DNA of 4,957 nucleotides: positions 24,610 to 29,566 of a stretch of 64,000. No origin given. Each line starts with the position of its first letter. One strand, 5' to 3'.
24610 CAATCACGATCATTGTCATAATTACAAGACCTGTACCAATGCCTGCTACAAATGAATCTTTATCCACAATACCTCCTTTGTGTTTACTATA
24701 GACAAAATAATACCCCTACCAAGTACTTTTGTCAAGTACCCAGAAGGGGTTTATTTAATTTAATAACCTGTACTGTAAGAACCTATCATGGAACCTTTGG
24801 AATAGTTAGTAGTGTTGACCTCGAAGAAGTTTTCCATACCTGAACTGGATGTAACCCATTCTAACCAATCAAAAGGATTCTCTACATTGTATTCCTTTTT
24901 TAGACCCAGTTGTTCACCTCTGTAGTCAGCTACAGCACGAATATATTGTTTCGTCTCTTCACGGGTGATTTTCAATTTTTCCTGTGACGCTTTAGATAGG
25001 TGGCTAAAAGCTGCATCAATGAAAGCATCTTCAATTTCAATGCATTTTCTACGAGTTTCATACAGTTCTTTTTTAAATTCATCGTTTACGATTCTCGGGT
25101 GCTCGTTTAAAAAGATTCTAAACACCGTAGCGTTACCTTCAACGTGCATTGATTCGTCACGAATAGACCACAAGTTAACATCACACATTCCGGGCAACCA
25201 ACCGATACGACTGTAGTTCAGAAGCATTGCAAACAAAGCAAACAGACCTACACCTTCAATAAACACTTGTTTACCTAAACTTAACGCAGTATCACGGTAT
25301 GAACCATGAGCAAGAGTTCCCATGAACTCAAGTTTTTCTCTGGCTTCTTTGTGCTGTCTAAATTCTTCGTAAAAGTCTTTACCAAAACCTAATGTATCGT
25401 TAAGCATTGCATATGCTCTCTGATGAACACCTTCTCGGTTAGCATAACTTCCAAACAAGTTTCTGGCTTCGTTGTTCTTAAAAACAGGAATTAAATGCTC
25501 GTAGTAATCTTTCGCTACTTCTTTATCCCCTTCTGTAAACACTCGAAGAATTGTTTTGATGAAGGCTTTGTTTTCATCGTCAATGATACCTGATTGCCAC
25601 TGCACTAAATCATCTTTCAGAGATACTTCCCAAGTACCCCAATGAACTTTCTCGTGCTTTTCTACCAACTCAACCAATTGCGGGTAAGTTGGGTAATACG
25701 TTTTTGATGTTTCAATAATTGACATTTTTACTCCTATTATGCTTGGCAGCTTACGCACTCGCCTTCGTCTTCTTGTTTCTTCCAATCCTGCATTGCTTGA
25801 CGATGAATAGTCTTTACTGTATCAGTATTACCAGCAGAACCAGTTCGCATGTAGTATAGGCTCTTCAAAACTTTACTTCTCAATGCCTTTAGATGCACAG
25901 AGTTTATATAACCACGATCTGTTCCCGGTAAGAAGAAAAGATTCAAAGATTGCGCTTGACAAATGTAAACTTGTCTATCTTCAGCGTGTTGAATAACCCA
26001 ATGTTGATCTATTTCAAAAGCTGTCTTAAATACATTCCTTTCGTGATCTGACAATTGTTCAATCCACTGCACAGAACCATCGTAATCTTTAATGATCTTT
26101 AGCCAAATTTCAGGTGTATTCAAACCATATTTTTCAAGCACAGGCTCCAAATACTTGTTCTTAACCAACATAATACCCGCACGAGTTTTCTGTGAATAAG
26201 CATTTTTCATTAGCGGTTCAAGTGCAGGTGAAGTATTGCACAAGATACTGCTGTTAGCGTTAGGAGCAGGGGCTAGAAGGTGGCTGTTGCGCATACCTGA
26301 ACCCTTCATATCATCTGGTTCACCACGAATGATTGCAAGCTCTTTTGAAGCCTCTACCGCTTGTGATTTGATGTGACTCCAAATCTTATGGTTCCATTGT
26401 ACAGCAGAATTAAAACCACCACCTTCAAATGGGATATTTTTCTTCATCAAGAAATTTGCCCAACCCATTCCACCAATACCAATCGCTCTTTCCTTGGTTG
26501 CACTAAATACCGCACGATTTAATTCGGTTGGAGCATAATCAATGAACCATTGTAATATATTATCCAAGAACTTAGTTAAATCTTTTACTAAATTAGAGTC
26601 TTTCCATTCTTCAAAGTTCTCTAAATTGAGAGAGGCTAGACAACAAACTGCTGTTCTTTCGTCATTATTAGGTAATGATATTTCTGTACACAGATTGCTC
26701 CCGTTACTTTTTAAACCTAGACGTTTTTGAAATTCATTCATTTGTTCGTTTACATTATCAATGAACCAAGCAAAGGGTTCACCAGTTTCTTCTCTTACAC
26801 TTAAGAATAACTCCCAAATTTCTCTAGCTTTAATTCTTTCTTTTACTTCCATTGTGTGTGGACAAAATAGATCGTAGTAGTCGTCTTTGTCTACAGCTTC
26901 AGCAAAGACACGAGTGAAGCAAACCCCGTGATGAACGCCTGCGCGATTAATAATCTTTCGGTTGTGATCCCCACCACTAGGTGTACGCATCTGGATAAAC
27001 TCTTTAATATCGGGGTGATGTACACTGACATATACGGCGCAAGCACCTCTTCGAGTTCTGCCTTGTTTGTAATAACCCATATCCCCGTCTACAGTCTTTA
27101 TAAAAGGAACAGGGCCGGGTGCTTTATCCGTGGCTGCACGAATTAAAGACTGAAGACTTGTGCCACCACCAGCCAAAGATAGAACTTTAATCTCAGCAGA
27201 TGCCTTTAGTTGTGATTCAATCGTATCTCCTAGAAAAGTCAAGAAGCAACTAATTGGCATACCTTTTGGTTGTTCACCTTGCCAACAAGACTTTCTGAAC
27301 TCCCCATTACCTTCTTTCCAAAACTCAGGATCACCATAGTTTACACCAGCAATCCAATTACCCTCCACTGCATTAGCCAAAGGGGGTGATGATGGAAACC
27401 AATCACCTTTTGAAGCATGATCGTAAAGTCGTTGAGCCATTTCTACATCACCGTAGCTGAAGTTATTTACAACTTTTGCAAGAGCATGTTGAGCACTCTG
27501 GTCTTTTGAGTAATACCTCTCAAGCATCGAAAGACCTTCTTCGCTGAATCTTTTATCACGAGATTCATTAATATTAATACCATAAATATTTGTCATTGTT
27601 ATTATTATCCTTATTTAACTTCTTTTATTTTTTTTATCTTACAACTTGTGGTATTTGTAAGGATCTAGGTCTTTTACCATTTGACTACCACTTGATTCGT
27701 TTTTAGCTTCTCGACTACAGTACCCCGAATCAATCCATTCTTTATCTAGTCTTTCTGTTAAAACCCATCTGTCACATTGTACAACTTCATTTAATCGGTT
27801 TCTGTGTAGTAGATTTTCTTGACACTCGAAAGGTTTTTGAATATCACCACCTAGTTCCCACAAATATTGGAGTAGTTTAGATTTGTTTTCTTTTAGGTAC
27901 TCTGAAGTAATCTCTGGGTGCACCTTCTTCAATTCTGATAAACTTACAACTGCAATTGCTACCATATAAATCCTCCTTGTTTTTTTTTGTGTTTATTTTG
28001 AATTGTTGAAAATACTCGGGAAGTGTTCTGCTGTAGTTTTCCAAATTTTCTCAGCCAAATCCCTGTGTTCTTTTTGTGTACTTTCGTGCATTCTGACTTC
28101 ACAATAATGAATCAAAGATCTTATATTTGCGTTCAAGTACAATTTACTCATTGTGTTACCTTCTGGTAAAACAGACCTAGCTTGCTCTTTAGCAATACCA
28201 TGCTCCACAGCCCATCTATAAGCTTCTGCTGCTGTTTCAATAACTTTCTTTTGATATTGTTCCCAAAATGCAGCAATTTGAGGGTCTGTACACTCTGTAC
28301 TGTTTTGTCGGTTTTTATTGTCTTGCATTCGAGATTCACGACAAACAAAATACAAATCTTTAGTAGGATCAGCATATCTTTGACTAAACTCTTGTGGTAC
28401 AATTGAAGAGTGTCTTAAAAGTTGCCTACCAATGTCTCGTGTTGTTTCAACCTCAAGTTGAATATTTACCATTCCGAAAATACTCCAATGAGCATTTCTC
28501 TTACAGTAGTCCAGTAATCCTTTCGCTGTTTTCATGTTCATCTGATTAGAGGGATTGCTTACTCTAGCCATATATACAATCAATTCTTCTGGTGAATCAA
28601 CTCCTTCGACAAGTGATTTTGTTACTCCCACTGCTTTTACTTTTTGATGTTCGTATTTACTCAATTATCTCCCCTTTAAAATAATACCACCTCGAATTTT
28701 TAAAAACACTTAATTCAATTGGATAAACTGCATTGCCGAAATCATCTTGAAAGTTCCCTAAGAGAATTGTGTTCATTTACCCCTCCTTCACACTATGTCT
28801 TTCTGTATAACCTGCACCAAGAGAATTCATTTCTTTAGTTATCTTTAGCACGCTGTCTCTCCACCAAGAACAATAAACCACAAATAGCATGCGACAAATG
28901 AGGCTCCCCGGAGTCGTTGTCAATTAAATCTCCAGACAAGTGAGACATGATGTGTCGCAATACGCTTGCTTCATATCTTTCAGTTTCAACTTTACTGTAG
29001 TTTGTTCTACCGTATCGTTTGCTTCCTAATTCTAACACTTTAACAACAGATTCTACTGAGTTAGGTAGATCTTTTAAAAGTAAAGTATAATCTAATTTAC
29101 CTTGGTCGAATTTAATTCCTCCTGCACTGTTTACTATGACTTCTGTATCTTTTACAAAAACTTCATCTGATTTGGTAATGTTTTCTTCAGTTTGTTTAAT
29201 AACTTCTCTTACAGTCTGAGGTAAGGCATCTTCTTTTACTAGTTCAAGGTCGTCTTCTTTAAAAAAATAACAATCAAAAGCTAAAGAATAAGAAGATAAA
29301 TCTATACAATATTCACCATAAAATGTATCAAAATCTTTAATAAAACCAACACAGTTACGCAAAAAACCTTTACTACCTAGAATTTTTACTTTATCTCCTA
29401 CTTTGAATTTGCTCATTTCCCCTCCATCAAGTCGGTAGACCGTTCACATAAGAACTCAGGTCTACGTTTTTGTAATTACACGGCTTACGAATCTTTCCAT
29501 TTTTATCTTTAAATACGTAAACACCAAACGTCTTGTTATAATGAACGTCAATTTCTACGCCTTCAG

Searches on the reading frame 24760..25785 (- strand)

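Call 12: search_protein_families(library=pfam, proteins=[window:24760-25785:-], max_evalue=0.001)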
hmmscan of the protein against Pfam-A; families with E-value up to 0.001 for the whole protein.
window:24760-25785:- (341 aa): 1 family
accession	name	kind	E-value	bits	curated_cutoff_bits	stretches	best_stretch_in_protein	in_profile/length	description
PF00268.27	Ribonuc_red_sm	-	1.5e-52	179.2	33.6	1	33-304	8-281/281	Ribonucleotide reductase, small chain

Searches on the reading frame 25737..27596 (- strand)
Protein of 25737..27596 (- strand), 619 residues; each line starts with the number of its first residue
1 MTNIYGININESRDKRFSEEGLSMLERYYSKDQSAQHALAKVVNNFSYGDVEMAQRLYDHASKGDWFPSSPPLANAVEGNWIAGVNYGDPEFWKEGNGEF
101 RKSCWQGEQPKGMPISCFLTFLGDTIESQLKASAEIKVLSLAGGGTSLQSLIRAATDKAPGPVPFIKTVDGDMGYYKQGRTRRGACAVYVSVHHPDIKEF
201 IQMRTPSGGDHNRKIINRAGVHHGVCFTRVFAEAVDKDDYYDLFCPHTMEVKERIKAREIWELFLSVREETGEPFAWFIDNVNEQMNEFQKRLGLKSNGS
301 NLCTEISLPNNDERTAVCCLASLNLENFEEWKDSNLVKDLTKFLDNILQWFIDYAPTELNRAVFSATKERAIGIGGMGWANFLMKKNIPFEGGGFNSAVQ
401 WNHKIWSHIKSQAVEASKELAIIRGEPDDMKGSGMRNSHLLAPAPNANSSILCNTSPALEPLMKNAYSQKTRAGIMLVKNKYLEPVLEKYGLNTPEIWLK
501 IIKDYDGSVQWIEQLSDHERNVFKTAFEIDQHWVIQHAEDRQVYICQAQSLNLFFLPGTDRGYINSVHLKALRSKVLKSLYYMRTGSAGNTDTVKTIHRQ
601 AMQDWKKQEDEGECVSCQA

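Call 12: search_protein_families(library=pfam, proteins=[window:25737-27596:-], max_evalue=0.001)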
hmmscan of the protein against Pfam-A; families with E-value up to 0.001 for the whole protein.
window:25737-27596:- (619 aa): 2 families
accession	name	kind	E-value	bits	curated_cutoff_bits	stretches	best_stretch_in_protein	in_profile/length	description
PF02867.20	Ribonuc_red_lgC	-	8.4e-92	308.9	23.9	2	116-432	2-341/523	Ribonucleotide reductase, barrel domain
PF00317.26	Ribonuc_red_lgN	-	0.00066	20.1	28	0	17-76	3-72/77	Ribonucleotide reductase, all-alpha domain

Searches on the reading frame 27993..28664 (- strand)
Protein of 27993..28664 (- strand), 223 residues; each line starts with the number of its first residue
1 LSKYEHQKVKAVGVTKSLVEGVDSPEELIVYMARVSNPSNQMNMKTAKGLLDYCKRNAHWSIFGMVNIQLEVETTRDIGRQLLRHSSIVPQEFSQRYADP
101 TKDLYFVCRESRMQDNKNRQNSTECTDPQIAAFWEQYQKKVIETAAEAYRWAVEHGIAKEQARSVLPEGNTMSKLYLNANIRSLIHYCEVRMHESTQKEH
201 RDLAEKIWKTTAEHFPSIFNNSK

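Call 12: search_protein_families(library=pfam, proteins=[window:27993-28664:-], max_evalue=0.001)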
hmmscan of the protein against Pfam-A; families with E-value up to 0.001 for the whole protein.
window:27993-28664:- (223 aa): 1 family
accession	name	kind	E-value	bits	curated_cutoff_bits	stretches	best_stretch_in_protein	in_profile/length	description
PF02511.20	Thy1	-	1.7e-39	136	24.8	1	18-217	2-191/191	Thymidylate synthase complementing protein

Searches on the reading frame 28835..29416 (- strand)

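Call 12: search_protein_families(library=pfam, proteins=[window:28835-29416:-], max_evalue=0.001)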
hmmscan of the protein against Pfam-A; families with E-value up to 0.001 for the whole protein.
window:28835-29416:- (193 aa): 1 family
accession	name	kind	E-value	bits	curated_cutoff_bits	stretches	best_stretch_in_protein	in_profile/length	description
PF18909.5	dGTP_diPhyd_N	-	2.3e-21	76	27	1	100-188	4-90/99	dATP/dGTP diphosphohydrolase, N-terminal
